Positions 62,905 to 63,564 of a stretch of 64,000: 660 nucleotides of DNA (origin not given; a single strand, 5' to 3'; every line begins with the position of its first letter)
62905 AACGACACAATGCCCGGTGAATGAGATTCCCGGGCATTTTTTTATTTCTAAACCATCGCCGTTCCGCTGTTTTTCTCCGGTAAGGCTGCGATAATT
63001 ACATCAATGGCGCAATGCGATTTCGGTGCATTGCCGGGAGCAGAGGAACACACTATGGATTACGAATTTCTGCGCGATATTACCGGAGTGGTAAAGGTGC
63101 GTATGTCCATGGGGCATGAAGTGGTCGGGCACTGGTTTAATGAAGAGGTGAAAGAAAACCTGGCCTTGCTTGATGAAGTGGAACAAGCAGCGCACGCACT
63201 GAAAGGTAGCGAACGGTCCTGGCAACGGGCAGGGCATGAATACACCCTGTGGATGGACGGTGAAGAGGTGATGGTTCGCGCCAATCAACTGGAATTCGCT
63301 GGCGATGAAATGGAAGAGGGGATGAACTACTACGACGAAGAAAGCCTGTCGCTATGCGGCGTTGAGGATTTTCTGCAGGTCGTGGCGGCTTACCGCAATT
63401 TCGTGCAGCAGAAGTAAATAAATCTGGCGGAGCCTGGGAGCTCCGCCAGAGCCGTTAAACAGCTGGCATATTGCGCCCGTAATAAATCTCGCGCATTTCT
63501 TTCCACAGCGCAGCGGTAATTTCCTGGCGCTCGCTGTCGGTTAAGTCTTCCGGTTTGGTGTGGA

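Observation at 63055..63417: yacL: small acidic protein of unknown function downstream of acnB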

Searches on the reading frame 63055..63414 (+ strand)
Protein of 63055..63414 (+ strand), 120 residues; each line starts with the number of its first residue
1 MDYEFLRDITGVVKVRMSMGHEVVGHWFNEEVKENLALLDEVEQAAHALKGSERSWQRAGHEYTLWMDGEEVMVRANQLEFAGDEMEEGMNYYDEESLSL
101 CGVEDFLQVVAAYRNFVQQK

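Call 5: search_solved_structures(query=window:63055-63414:+, max_evalue=1, show_alignments=2)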
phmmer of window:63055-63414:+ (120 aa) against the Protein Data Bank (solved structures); distinct sequences matched with E-value up to 1: 5.
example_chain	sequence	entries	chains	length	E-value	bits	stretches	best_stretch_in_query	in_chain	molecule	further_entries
25hr_E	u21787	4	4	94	0.36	14.2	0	26-72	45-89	Cell division protein FtsB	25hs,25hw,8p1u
8bh1_E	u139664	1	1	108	0.38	14.1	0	25-74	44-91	Cell division protein FtsB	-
4a42_A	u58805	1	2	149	0.39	14.1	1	32-72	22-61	ALPHA-N-ACETYLGLUCOSAMINIDASE FAMILY PROTEIN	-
2joj_A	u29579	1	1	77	0.8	13.1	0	72-111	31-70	Centrin protein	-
8qbr_A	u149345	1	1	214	0.9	12.9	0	31-118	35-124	Membrane-associated protein Vipp1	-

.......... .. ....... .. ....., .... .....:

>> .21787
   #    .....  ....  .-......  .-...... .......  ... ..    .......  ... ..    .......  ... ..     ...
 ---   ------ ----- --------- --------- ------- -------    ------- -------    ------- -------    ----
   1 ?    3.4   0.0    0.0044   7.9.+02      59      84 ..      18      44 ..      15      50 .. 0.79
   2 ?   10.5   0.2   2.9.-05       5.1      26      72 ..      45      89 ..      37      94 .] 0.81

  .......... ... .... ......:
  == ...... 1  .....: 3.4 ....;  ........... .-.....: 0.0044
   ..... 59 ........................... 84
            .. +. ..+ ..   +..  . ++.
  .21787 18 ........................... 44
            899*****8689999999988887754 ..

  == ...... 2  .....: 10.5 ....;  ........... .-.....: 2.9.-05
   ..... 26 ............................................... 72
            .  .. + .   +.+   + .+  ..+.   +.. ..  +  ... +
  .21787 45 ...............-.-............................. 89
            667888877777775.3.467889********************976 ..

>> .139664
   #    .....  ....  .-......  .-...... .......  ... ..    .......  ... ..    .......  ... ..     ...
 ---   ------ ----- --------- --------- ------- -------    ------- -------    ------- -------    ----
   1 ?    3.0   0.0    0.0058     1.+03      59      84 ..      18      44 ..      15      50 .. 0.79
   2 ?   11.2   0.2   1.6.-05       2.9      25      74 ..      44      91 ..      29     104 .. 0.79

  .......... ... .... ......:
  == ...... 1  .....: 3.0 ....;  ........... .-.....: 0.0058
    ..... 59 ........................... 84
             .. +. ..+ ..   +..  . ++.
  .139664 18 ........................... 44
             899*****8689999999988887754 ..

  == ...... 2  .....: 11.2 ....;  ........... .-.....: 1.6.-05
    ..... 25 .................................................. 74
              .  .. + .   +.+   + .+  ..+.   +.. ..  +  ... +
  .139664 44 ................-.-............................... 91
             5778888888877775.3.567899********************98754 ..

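Call 7: search_protein_families(proteins=[window:63055-63414:+], library=ncbifam, max_evalue=1)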
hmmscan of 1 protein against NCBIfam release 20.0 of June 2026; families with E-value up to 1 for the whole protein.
window:63055-63414:+ (120 aa): 11 families
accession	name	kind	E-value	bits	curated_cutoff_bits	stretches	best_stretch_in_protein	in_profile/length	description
NF003574.0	PRK05248.1-1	equivalog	7.9e-79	261.6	197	1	1-120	1-120/120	protein YacL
NF003576.0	PRK05248.1-3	equivalog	2.8e-64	214.6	180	1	1-120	1-120/120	hypothetical protein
NF003575.0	PRK05248.1-2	equivalog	3e-31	108.1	133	1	1-118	1-122/122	hypothetical protein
NF003578.0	PRK05248.2-3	equivalog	8.5e-26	90.5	206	1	1-118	1-120/122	hypothetical protein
NF003582.0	PRK05248.3-3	equivalog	2.6e-24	85.9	201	1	1-120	1-123/123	hypothetical protein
NF003581.0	PRK05248.3-2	equivalog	2.4e-23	82.9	234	1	1-119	1-122/124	hypothetical protein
NF003579.0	PRK05248.2-4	equivalog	9.1e-21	74.3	196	1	1-118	1-121/122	hypothetical protein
NF003584.0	PRK05248.3-5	equivalog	7.6e-19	68.2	190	1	1-119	1-121/122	hypothetical protein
NF003577.0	PRK05248.2-1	equivalog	1.2e-17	64.2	244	1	1-119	1-122/126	hypothetical protein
NF003580.0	PRK05248.3-1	equivalog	1.2e-09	38.3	237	1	1-118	1-120/122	hypothetical protein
NF003583.0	PRK05248.3-4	equivalog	6.3e-09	35.8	259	1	1-116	1-127/132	hypothetical protein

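Call 8: profile_search(protein=window:63055-63414:+)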
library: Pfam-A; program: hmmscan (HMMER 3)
A. the first sequence (120 residues): domains with independent E <= 10: 3; with E <= 0.001: 1
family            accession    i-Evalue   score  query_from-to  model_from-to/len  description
UPF0231           PF06062.16    6.1e-40   136.8       1-117         1-121/121  Uncharacterised protein family (UPF0231)
DUF1033           PF06279.16      0.065    13.9      23-74         11-62/118  Protein of unknown function (DUF1033)
BTG               PF07742.17       0.29    11.3      41-77         71-108/117  BTG family

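Call 20: find_homologous_proteins(query=window:63055-63414:+, max_evalue=0.001)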
Query window:63055-63414:+ (120 aa): 496 proteins with E <= 0.001 among 506 candidates; the best 120 are listed.
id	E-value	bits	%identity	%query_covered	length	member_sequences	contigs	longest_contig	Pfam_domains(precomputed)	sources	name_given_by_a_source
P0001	1.8e-73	262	100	100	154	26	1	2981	PF06062.17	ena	-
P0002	3.0e-73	261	99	100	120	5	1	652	PF06062.17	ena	-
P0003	6.0e-73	260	99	100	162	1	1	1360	PF06062.17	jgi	-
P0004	6.3e-73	260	99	100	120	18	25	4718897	PF06062.17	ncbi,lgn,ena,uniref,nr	ncbi:YacL family protein [Escherichia albertii]|uniref:protein YacL n=1 Tax=Escherichia TaxID=561 Re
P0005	6.5e-73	260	100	99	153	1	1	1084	PF06062.17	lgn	-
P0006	6.6e-73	260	100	99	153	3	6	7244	PF06062.17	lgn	-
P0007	7.0e-73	260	99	100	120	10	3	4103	PF06062.17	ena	-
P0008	1.3e-72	259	99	100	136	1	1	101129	PF06062.17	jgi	jgi:uncharacterized protein YacL (UPF0231 family)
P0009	1.4e-72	259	99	100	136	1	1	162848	PF06062.17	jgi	jgi:uncharacterized protein YacL (UPF0231 family)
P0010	1.7e-72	259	98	100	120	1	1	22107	PF06062.17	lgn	-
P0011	2.6e-72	258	98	100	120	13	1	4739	PF06062.17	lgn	-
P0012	5.5e-72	257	98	100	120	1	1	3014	PF06062.17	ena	-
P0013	5.7e-72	257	99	99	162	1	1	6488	PF06062.17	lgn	-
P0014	1.1e-71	256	98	100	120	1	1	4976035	PF06062.17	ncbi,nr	ncbi:UPF0231 family protein [Escherichia coli]|nr:UPF0231 family protein [Escherichia coli]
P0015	1.5e-71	256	98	100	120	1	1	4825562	PF06062.17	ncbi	-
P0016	2.0e-71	255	98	100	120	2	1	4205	PF06062.17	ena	-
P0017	2.1e-71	255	98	100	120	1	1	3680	PF06062.17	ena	-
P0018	2.3e-71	255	98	100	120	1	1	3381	PF06062.17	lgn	-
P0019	2.4e-71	255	98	100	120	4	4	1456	PF06062.17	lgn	-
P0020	2.4e-71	255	98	100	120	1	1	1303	PF06062.17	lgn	-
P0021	3.2e-71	255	98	100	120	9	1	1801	PF06062.17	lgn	-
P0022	4.5e-71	254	99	100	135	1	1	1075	PF06062.17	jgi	jgi:uncharacterized protein YacL (UPF0231 family)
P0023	7.0e-71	254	97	100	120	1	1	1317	PF06062.17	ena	-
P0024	1.0e-70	253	97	100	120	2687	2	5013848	PF06062.17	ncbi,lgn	ncbi:TPA: protein YacL [Escherichia coli]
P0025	1.7e-70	252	97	100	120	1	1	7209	PF06062.17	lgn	-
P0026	7.4e-70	250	100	95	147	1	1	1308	PF06062.17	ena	-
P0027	1.5e-69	249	96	100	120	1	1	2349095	PF06062.17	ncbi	-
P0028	9.6e-69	247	93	100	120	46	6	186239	PF06062.17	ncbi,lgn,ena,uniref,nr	ncbi:protein YacL [Leclercia adecarboxylata]|uniref:protein YacL n=1 Tax=Leclercia adecarboxylata Ta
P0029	1.7e-68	246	95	100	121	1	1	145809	PF06062.17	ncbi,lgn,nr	ncbi:UPF0231 family protein [Escherichia coli]|nr:UPF0231 family protein [Escherichia coli]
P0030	2.8e-68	245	93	100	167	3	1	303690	PF06062.17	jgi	-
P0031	3.8e-68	245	94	100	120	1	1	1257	PF06062.17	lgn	-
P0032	7.3e-68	244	93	100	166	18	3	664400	PF06062.17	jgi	-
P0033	7.4e-68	244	93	100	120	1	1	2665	PF06062.17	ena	-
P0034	1.0e-67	243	97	100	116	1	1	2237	PF06062.17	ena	-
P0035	1.4e-67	243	91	100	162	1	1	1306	PF06062.17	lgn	-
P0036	2.4e-67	242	92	100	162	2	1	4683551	PF06062.17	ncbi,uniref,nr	ncbi:hypothetical protein A464_163 [Salmonella bongori N268-08]|uniref:UPF0231 protein YacL n=5 Tax=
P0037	3.4e-67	242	91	100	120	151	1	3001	PF06062.17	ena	-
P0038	4.1e-67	241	94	100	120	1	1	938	PF06062.17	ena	-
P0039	4.7e-67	241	93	100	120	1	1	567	PF06062.17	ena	-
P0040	7.6e-67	241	95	97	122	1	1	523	PF06062.17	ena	-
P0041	9.4e-67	240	90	100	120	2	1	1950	PF06062.17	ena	-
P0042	1.1e-66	240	90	100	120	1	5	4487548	PF06062.17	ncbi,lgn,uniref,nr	ncbi:protein YacL [Salmonella bongori]|uniref:protein YacL n=1 Tax=Salmonella bongori TaxID=54736 Re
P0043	1.4e-66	240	91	100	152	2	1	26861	PF06062.17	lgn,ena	-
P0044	1.4e-66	240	97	100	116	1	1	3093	PF06062.17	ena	-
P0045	1.8e-66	239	90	100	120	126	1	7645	PF06062.17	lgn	-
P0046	1.9e-66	239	91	100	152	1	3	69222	PF06062.17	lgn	-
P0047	2.5e-66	239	90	100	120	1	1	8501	PF06062.17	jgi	jgi:uncharacterized protein YacL (UPF0231 family)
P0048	5.3e-66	238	90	100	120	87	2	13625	PF06062.17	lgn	-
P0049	7.2e-66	237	90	100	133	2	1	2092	PF06062.17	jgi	jgi:uncharacterized protein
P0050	8.8e-66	237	89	100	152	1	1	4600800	PF06062.17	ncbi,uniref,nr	ncbi:hypothetical protein SARI_02834 [Salmonella enterica subsp. arizonae serovar 62:z4,z23:-]|unire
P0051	1.8e-65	236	97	93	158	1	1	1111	PF06062.17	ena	-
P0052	5.4e-65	235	88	100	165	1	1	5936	PF06062.17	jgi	-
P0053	6.4e-65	234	98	92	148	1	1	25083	PF06062.17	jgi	-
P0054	7.4e-65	234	88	99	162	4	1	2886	PF06062.17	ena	-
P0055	9.2e-65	234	100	88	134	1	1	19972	PF06062.17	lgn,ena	-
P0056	9.2e-65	234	88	100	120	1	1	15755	PF06062.17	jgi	-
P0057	2.3e-64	233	87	100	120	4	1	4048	PF06062.17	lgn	-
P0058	2.6e-64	232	87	99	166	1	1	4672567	PF06062.17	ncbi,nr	ncbi:hypothetical protein SEHO0A_00158 [Salmonella enterica subsp. houtenae str. ATCC BAA-1581]|nr:h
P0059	3.0e-64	232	86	99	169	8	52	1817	PF06062.17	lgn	-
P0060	3.6e-64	232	87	100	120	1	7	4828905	PF06062.17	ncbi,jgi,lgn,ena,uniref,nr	ncbi:protein YacL [Intestinirhabdus alba]|jgi:uncharacterized protein YacL (UPF0231 family)|uniref:U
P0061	4.7e-64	232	87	100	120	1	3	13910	PF06062.17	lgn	-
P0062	9.8e-64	230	88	98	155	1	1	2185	PF06062.17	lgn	-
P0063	1.0e-63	230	85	99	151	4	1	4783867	PF06062.17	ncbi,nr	ncbi:hypothetical protein CFSAN002064_16960 [Salmonella enterica subsp. enterica serovar Heidelberg 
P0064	1.1e-63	230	87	100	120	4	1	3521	PF06062.17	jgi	-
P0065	1.1e-63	230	85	100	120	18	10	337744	PF06062.17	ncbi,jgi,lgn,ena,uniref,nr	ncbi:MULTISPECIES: protein YacL [Atlantibacter]|uniref:protein YacL n=1 Tax=Atlantibacter TaxID=1903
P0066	2.2e-63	229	84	100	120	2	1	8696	PF06062.17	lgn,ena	-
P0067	3.1e-63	229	87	98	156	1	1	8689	PF06062.17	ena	-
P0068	4.0e-63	229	86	98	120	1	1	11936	PF06062.17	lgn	-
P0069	4.2e-63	228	83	100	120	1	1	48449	PF06062.17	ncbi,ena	-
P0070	4.9e-63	228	84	99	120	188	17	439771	PF06062.17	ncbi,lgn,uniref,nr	ncbi:TPA: YacL family protein [Salmonella enterica subsp. enterica serovar Heidelberg]|uniref:UPF023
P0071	6.9e-63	228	93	100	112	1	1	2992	PF06062.17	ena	-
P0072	8.6e-63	227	84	100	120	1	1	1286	PF06062.17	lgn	-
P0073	1.1e-62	227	85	100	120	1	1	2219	PF06062.17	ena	-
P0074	1.3e-62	227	86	98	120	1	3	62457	PF06062.17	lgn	-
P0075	1.5e-62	227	84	100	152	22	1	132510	PF06062.17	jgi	-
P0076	1.9e-62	226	94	92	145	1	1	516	PF06062.17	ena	-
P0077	2.4e-62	226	91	100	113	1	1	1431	PF06062.17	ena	-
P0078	2.8e-62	226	81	100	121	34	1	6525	PF06062.17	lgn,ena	-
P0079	3.9e-62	225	88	100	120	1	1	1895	PF06062.17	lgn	-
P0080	5.3e-62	225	85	99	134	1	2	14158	PF06062.17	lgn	-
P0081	5.3e-62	225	85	99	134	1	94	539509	PF06062.17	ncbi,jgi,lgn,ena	jgi:uncharacterized protein YacL (UPF0231 family)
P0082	5.3e-62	225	85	99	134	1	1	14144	PF06062.17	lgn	-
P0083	5.3e-62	225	85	99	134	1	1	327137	PF06062.17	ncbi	-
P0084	6.8e-62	225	85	100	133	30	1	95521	PF06062.17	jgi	jgi:hypothetical protein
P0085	7.7e-62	224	93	100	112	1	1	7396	PF06062.17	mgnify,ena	mgnify:CR=1 FL=1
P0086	8.0e-62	224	85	99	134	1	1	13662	PF06062.17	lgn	-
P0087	8.6e-62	224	92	100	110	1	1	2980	PF06062.17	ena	-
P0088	8.8e-62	224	83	100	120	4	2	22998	PF06062.17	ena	-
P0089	9.3e-62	224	83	100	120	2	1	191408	PF06062.17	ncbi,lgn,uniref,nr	ncbi:protein YacL [Yokenella regensburgei]|uniref:protein YacL n=1 Tax=Yokenella regensburgei TaxID=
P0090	1.0e-61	224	85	98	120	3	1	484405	PF06062.17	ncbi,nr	ncbi:UPF0231 family protein [Erwinia sp. CPCC 100877]|nr:UPF0231 family protein [Erwinia sp. CPCC 10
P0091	1.0e-61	224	84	99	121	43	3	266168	PF06062.17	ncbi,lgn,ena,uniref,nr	ncbi:protein YacL [Cronobacter sakazakii]|uniref:protein YacL n=1 Tax=Cronobacter sakazakii TaxID=28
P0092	1.1e-61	224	85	98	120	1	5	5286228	PF06062.17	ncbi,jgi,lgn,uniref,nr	ncbi:YacL family protein [Enterobacteriaceae bacterium BIT-l23]|jgi:uncharacterized protein YacL (UP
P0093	1.4e-61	224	84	99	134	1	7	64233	PF06062.17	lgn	-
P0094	1.4e-61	224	84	98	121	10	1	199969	PF06062.17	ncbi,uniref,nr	ncbi:UPF0231 family protein [Buttiauxella warmboldiae]|uniref:UPF0231 protein EHN07_00755 n=1 Tax=Bu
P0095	1.7e-61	223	84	99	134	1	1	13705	PF06062.17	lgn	-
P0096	1.7e-61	223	84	99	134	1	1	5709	PF06062.17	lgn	-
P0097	1.8e-61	223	81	100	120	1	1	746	PF06062.17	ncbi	-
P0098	1.9e-61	223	83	99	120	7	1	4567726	PF06062.17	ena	-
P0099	2.1e-61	223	92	100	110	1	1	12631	PF06062.17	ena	-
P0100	2.2e-61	223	82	98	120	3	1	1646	PF06062.17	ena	-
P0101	2.2e-61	223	82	100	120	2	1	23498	PF06062.17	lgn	-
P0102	2.3e-61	223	80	100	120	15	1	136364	PF06062.17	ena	-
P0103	2.6e-61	223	87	100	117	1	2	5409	PF06062.17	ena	-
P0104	3.6e-61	222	84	99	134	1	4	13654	PF06062.17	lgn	-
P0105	4.7e-61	222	81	100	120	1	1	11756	PF06062.17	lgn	-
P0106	5.2e-61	222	82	100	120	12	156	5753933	PF06062.17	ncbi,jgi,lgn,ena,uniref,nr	ncbi:YacL family protein [Pluralibacter gergoviae]|uniref:UPF0231 protein ABW06_12350 n=1 Tax=Plural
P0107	6.0e-61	221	83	100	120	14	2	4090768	PF06062.17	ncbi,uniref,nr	ncbi:protein YacL [Siccibacter colletis]|uniref:protein YacL n=1 Tax=Siccibacter colletis TaxID=1505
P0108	8.7e-61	221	91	100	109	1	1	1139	PF06062.17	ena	-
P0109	8.7e-61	221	83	100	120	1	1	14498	PF06062.17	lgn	-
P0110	1.1e-60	221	88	93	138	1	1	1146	PF06062.17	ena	-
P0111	1.2e-60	221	84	98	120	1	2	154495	PF06062.17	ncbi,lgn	-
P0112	1.4e-60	220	82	99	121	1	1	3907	PF06062.17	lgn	-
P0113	1.7e-60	220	100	84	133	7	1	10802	PF06062.17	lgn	-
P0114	1.8e-60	220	87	98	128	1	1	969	PF06062.17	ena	-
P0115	2.2e-60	220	82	99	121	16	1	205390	PF06062.17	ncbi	ncbi:protein YacL [Cronobacter dublinensis]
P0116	2.3e-60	220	80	100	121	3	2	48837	PF06062.17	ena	-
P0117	2.4e-60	220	83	98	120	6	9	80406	PF06062.17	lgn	-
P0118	2.4e-60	220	92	100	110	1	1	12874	PF06062.17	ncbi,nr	ncbi:UPF0231 family protein [Escherichia coli]|nr:UPF0231 family protein [Escherichia coli]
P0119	3.7e-60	219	80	100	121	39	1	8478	PF06062.17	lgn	-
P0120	4.6e-60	219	83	96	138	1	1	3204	PF06062.17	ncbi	-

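Call 32: search_protein_representatives(protein=window:63055-63414:+)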
Query: 120 residues. Proteins with E-value up to 0.001 (for the whole library): 278; up to 1e-10: 115; up to 1e-30: 25. The best 150 are listed.
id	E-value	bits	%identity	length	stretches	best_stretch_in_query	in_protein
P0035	4.4e-68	242.9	93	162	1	1-117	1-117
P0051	5.7e-66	236.0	97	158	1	1-112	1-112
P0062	3.1e-64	230.4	88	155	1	1-117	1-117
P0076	6.1e-63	226.3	94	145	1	1-110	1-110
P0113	5.3e-61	220.0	99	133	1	19-120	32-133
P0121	3.2e-54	198.2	86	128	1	1-101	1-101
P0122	4.2e-47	175.2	92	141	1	1-89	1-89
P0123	1.4e-46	173.5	87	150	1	28-120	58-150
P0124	4.5e-46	171.9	67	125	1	1-119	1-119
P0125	8.5e-46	171.0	98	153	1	1-82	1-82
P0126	1.6e-42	160.5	58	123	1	1-120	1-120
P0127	1.7e-41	157.1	87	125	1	36-118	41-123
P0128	3.5e-41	156.1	82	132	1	33-119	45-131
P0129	2.3e-40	153.5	97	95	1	1-72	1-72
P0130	8.6e-36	138.7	71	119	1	1-91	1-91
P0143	7.7e-26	106.7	49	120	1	1-117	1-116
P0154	1.5e-19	86.4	41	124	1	1-118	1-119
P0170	2.2e-16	76.2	34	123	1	1-119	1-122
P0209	7.2e-12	61.6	31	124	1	1-118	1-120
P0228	9.0e-11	58.1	28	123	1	2-118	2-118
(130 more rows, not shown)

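Call 40: find_encoding_contigs(protein=P0154, flank=6000, max_places=4)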
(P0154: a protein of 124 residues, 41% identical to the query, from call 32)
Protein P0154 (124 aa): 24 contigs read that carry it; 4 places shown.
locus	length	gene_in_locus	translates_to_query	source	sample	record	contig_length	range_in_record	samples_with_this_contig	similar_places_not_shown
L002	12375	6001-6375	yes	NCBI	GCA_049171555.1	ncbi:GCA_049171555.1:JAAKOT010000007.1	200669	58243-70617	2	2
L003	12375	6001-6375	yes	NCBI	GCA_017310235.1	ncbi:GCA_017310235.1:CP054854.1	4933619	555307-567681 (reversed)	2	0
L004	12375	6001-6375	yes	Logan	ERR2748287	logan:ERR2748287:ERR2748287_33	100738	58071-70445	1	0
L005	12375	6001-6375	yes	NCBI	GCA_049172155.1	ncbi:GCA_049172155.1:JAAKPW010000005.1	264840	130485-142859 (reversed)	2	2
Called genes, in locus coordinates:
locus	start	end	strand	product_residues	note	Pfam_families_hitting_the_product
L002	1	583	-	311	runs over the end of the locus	PF00126:HTH_1, PF03466:LysR_substrate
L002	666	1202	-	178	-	PF00255:GSHPx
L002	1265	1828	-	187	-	PF07298:NnrU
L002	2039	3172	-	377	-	PF02595:Gly_kinase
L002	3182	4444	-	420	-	PF02447:GntP_permease, PF03553:Na_H_antiporter (faint), PF13726:Na_H_antiport_2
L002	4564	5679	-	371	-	PF05651:Diacid_rec, PF17853:GGDEF_2, PF13556:HTH_30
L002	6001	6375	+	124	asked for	PF06062:UPF0231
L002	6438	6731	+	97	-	-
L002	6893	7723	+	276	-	PF02517:Rce1-like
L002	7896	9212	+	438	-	PF03372:Exo_endo_phos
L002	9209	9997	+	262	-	-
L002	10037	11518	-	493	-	PF19050:PhoD_2, PF09423:PhoD (faint)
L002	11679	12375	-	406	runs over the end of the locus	PF00270:DEAD, PF00271:Helicase_C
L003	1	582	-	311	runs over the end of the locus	PF00126:HTH_1, PF03466:LysR_substrate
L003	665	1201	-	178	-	PF00255:GSHPx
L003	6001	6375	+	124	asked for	PF06062:UPF0231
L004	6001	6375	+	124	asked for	PF06062:UPF0231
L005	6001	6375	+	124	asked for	PF06062:UPF0231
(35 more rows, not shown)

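Call 41: find_encoding_contigs(protein=P0209, flank=6000, max_places=4)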
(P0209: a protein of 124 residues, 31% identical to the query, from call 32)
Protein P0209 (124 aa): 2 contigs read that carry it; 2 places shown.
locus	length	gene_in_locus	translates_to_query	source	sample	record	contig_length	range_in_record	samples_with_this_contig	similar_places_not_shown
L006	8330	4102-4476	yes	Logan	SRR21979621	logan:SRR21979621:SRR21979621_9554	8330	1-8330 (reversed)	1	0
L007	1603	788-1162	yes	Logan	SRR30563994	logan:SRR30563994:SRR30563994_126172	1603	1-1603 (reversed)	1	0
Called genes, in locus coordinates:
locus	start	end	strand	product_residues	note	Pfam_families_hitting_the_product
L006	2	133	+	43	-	?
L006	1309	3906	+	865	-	PF11791:Aconitase_B_N, PF06434:Aconitase_2_N, PF00330:Aconitase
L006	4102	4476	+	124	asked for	PF06062:UPF0231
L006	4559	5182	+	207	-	PF01121:CoaE, PF13521:AAA_28 (faint)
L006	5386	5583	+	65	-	PF03884:YacG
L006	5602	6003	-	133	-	PF00293:NUDIX, PF14815:NUDIX_4, PF22327:Nudt16-like (weak)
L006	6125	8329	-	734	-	?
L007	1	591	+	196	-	?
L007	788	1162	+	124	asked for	PF06062:UPF0231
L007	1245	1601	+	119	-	?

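Call 42: predict_structure(alignment_id=A1)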
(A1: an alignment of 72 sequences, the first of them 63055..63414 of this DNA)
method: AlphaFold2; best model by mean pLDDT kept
length: 120 residues; sequences in the alignment: 72
mean_pLDDT: 87.8   pTM: 0.79
mean pLDDT of the five models: 87.8, 86.1, 85.9, 84.0, 83.5
residues with pLDDT >= 90: 93; 70-90: 10; 50-70: 7; < 50: 10
segments of 3 or more residues with pLDDT < 50: 81-90
pLDDT, mean of each block of 10 residues (from residue 1): 93 93 95 93 96 94 95 86 45 75 96 91
secondary structure, 60 per line:
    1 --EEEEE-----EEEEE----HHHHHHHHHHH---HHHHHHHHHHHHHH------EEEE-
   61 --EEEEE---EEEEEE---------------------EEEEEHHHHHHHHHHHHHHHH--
elements in order: E3-7 E13-17 H22-32 H36-49 E56-59 E63-67 E71-76 E98-102 H103-118

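Call 44: find_encoding_contigs(protein=P0170, flank=6000, max_places=3)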
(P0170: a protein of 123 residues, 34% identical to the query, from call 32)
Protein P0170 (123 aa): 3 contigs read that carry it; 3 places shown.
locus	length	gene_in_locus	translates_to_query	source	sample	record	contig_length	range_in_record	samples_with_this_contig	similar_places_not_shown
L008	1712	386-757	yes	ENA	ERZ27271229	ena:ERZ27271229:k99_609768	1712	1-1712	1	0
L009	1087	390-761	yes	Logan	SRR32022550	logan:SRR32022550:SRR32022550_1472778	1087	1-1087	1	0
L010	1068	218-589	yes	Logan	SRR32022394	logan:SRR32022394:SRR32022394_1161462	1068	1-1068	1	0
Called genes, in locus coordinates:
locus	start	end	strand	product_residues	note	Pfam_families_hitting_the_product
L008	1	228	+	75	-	?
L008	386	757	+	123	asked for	PF06062:UPF0231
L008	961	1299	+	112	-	PF00543:P-II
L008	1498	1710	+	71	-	?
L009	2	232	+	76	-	?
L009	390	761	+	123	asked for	PF06062:UPF0231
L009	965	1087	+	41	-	?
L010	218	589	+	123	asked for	PF06062:UPF0231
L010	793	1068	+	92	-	?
